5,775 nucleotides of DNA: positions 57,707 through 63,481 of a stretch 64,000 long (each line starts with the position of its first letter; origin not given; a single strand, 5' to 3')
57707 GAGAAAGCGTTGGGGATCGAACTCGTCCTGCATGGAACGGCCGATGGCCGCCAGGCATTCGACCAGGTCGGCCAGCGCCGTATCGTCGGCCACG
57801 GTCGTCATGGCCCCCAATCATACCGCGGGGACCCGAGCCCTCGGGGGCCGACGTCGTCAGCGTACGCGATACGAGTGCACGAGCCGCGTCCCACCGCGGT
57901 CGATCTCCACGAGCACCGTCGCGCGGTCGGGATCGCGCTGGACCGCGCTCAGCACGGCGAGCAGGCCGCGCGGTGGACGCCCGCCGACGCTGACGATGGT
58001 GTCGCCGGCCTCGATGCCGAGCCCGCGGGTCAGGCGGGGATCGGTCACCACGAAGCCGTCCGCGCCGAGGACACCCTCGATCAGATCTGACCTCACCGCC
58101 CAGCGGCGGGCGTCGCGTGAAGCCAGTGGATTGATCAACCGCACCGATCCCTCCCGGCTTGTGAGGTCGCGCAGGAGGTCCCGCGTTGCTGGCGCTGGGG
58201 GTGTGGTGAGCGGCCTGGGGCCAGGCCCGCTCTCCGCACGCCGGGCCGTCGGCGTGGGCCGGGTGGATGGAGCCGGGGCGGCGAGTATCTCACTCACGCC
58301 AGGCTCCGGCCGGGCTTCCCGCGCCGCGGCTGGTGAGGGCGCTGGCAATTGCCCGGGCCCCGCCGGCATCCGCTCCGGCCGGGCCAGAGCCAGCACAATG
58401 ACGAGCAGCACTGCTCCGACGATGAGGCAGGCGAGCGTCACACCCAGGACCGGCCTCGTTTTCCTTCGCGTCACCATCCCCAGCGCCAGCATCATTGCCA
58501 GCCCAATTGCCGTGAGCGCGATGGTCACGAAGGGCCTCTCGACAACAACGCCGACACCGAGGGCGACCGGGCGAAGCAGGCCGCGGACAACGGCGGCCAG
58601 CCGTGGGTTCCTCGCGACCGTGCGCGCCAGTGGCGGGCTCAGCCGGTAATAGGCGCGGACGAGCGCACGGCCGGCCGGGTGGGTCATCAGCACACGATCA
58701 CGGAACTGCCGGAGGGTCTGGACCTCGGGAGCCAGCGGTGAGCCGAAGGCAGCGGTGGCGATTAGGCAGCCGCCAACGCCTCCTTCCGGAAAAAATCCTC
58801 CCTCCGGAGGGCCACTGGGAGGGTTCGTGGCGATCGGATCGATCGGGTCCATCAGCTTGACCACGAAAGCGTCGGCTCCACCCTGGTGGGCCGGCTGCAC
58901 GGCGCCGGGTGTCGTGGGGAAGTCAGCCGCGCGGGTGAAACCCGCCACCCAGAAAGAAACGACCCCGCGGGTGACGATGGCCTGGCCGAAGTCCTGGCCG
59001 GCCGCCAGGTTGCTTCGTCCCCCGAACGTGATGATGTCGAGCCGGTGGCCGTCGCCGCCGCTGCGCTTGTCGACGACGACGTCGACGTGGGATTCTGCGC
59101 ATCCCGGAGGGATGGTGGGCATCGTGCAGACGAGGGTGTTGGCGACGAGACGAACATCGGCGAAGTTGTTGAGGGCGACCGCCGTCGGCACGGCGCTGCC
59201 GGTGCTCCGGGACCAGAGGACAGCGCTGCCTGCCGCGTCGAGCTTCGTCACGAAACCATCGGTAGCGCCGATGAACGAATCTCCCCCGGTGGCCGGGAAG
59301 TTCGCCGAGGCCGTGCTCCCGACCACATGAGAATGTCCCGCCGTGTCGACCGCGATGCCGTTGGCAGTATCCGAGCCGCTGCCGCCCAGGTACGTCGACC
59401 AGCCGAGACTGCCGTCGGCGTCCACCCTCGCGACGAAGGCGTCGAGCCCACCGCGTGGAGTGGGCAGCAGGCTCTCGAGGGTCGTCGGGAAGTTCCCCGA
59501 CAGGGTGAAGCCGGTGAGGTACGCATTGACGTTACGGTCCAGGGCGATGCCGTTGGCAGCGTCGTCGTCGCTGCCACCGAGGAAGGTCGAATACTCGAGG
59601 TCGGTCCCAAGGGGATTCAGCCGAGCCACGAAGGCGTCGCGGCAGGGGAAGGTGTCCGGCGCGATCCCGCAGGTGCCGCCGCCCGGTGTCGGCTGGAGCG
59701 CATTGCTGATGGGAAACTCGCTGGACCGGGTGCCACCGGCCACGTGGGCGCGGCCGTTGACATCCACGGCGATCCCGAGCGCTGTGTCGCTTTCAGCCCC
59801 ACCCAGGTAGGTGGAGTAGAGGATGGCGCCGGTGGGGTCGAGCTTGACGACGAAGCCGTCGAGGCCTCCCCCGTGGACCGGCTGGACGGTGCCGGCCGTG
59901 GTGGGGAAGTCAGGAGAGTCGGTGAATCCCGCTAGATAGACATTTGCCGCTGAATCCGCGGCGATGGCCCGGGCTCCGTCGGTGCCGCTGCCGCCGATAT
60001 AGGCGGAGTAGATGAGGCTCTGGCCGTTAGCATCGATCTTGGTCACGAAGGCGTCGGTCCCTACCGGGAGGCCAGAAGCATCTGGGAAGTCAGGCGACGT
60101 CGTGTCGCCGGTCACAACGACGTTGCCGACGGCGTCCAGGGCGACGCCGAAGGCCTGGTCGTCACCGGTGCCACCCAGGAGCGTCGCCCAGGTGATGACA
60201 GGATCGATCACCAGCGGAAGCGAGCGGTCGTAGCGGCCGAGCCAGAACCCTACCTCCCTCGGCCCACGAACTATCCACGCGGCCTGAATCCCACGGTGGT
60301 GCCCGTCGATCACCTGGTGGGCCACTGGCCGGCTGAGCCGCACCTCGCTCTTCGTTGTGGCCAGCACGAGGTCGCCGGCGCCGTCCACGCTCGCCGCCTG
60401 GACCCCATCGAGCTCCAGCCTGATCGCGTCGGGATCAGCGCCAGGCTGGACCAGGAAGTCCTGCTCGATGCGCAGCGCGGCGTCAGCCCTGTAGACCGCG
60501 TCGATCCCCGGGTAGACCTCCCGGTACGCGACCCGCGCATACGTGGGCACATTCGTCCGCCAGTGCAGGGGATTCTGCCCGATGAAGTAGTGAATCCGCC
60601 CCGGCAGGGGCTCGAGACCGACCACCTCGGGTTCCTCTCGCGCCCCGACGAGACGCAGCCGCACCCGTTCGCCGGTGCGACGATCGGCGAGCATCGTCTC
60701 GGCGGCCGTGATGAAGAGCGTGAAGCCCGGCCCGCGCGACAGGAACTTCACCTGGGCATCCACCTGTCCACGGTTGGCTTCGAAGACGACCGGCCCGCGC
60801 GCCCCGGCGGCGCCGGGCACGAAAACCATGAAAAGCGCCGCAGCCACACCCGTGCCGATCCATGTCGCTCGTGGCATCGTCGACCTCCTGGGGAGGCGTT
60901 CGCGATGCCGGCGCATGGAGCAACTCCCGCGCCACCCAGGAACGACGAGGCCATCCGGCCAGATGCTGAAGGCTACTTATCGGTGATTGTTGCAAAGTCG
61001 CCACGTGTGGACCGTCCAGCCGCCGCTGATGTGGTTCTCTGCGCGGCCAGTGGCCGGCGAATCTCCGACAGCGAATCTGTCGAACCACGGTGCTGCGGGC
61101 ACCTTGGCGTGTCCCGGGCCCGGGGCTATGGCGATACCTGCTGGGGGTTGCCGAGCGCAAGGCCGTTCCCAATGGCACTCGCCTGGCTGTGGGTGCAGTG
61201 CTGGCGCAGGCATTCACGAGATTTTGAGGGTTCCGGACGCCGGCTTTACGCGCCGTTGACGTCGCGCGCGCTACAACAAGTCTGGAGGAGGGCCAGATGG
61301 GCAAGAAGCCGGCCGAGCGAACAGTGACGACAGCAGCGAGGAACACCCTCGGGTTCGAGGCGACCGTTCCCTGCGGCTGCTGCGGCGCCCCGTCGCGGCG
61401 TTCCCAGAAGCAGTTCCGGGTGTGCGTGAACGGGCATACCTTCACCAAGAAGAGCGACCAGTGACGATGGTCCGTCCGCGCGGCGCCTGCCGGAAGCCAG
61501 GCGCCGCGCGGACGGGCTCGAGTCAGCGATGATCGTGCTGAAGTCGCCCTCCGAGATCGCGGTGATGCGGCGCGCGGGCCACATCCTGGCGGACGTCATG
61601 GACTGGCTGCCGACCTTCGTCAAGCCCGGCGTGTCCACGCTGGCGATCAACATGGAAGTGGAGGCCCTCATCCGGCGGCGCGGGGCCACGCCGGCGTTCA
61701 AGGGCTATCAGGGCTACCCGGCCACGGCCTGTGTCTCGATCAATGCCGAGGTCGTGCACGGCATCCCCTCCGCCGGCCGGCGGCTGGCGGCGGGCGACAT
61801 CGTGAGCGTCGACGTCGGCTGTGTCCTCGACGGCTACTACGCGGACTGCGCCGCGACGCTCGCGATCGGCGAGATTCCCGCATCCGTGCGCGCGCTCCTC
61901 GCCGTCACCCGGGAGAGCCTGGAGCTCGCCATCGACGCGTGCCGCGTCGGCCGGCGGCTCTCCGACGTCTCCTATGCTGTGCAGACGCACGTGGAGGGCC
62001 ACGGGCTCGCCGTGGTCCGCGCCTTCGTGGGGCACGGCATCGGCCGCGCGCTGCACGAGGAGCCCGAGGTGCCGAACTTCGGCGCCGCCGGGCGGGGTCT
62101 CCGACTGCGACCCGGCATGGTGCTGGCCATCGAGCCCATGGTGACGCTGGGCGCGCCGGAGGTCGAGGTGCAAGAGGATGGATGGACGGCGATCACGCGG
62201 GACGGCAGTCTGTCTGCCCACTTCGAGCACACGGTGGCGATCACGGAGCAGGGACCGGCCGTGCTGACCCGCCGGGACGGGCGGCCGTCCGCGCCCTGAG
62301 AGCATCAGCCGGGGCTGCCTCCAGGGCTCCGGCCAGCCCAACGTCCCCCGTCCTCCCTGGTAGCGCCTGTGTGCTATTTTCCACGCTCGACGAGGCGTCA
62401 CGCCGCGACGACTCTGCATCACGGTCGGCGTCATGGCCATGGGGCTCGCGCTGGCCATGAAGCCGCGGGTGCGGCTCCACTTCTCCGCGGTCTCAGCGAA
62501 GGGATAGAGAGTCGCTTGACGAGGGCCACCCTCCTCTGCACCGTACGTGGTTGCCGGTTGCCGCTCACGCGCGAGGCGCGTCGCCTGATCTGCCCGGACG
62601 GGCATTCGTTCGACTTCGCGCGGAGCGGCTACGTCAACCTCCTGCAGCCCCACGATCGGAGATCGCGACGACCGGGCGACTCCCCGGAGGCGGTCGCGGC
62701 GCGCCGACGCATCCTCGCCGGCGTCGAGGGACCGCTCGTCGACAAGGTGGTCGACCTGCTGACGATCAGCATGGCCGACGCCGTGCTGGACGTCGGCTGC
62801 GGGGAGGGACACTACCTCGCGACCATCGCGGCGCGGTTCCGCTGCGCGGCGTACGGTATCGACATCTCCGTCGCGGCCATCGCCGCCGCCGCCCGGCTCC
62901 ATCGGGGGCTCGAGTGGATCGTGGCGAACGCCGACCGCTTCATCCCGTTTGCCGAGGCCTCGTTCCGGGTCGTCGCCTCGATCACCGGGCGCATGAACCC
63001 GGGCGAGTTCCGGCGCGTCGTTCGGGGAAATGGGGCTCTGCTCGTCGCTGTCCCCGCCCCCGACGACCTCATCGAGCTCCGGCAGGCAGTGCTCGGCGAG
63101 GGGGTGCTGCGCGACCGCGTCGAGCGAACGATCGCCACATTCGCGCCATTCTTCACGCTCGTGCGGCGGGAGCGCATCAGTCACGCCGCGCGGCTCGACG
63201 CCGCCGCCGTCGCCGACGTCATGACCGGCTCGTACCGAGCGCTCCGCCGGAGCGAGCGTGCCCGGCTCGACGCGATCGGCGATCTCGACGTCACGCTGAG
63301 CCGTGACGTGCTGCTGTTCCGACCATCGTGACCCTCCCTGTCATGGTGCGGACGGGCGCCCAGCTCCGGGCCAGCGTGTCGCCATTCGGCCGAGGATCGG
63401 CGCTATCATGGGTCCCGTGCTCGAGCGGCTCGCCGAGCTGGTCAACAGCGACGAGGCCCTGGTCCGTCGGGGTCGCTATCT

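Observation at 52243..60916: Paired SBBP beta-propeller/PDZ envelope proteins flanking a GAF-GAF sigma54 activator: candidate uncharacterised envelope system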

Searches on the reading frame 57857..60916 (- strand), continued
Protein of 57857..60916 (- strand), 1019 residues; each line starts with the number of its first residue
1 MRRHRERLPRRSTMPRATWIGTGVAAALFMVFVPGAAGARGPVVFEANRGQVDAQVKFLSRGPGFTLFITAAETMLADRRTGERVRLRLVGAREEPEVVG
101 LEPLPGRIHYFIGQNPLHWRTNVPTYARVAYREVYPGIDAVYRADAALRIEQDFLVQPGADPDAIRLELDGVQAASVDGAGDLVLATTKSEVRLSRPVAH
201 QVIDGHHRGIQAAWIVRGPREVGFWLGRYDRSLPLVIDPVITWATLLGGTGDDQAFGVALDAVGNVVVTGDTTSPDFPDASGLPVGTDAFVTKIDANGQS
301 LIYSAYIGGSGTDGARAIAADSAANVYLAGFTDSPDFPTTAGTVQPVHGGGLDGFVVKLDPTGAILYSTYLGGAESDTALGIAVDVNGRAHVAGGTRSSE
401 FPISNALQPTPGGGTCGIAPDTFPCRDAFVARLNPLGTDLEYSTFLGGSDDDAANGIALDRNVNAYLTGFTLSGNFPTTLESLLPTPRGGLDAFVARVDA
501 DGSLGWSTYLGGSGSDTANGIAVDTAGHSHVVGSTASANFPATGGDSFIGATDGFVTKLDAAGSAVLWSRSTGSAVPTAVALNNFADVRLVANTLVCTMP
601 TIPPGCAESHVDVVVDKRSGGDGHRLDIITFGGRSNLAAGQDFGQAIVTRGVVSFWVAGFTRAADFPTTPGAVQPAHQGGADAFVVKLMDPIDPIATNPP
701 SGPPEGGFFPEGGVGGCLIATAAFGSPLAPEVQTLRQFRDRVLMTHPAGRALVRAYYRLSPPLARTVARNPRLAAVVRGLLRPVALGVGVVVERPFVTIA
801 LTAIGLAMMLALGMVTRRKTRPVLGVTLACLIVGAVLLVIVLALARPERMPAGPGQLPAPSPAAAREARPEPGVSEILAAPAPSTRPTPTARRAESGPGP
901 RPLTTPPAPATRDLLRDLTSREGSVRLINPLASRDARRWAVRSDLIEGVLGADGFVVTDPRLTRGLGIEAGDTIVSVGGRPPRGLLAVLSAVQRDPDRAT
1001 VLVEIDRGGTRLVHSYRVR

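Call 69: find_encoding_contigs(protein=P0016, flank=10000, max_places=2)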
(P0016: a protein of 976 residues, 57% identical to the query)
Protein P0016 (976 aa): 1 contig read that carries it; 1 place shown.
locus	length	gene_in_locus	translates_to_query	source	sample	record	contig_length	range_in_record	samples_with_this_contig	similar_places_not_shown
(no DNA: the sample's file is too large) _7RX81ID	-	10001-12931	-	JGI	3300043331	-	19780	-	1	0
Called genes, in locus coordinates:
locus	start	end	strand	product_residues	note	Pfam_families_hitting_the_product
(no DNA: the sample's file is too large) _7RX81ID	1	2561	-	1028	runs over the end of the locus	PF00873:ACR_tran, PF03176:MMPL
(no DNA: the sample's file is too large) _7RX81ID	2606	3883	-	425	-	PF25917:BSH_RND, PF25876:HH_MFP_RND, PF25944:Beta-barrel_RND, PF25967:RND-MFP_C, PF25975:CzcB_C (weak), PF25989:YknX_C (faint)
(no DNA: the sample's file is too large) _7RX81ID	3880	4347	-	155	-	PF01047:MarR, PF12802:MarR_2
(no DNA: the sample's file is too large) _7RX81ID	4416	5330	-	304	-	-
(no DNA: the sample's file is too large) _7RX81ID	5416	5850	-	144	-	PF09917:DUF2147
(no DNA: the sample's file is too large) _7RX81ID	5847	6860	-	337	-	PF13387:Lnb_N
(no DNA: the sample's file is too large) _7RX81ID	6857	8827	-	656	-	PF12697:Abhydrolase_6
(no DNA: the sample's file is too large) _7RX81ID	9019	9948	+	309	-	PF13557:Phenol_MetA_deg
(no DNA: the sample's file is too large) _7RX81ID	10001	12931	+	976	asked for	PF25778:DUF7948, PF06739:SBBP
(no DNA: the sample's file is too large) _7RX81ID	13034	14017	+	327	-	PF08450:SGL (faint), PF13449:Phytase-like (faint), PF24684:Vgb_lyase (faint), PF25021:TEN_NHL (faint), PF01436:NHL (weak), PF17170:DUF5128 (weak), PF01436:NHL (weak)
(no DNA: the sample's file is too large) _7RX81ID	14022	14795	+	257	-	PF00106:adh_short, PF08659:KR, PF23441:SDR, PF13561:adh_short_C2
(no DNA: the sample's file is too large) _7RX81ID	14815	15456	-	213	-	?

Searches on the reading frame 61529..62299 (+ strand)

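Call 64: search_protein_families(library=pfam, proteins=[window:61529-62299:+], max_evalue=0.001)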
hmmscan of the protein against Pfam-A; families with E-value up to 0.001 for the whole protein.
window:61529-62299:+ (256 aa): 1 family
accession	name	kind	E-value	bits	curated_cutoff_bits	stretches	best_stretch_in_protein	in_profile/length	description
PF00557.29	Peptidase_M24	-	2.1e-51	175.1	23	1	12-240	2-208/208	Metallopeptidase family M24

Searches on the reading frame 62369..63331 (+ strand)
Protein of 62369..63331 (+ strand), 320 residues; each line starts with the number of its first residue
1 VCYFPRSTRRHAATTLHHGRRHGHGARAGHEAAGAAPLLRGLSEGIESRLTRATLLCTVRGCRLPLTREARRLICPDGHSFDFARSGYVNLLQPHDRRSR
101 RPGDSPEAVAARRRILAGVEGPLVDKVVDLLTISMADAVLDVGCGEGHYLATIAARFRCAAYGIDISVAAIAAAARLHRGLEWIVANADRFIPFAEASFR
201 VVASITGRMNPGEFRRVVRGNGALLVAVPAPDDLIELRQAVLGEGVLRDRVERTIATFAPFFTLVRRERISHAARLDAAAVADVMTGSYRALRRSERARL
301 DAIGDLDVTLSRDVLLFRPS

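Call 64: search_protein_families(library=pfam, proteins=[window:62369-63331:+], max_evalue=0.001)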
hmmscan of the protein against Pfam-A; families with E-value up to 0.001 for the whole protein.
window:62369-63331:+ (320 aa): 7 families
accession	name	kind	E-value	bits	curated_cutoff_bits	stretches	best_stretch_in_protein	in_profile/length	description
PF13649.12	Methyltransf_25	-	5.2e-12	46.7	27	1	139-207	1-73/97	Methyltransferase domain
PF21302.3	Zn_ribbon_RlmA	-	2.8e-11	43.7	27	1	62-100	6-44/44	RlmA, N-terminal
PF08241.18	Methyltransf_11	-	3.3e-10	40.9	21.2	1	140-205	1-67/95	Methyltransferase domain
PF13847.12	Methyltransf_31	-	7.2e-08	32.7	27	1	136-203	4-79/145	Methyltransferase domain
PF08242.18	Methyltransf_12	-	1.6e-06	29.2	30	1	140-183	1-45/98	Methyltransferase domain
PF13489.12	Methyltransf_23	-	9.1e-06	25.9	27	1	137-191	24-70/164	Methyltransferase domain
PF07021.18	MetW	-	4.3e-05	23.7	21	1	134-202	12-79/193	Methionine biosynthesis protein MetW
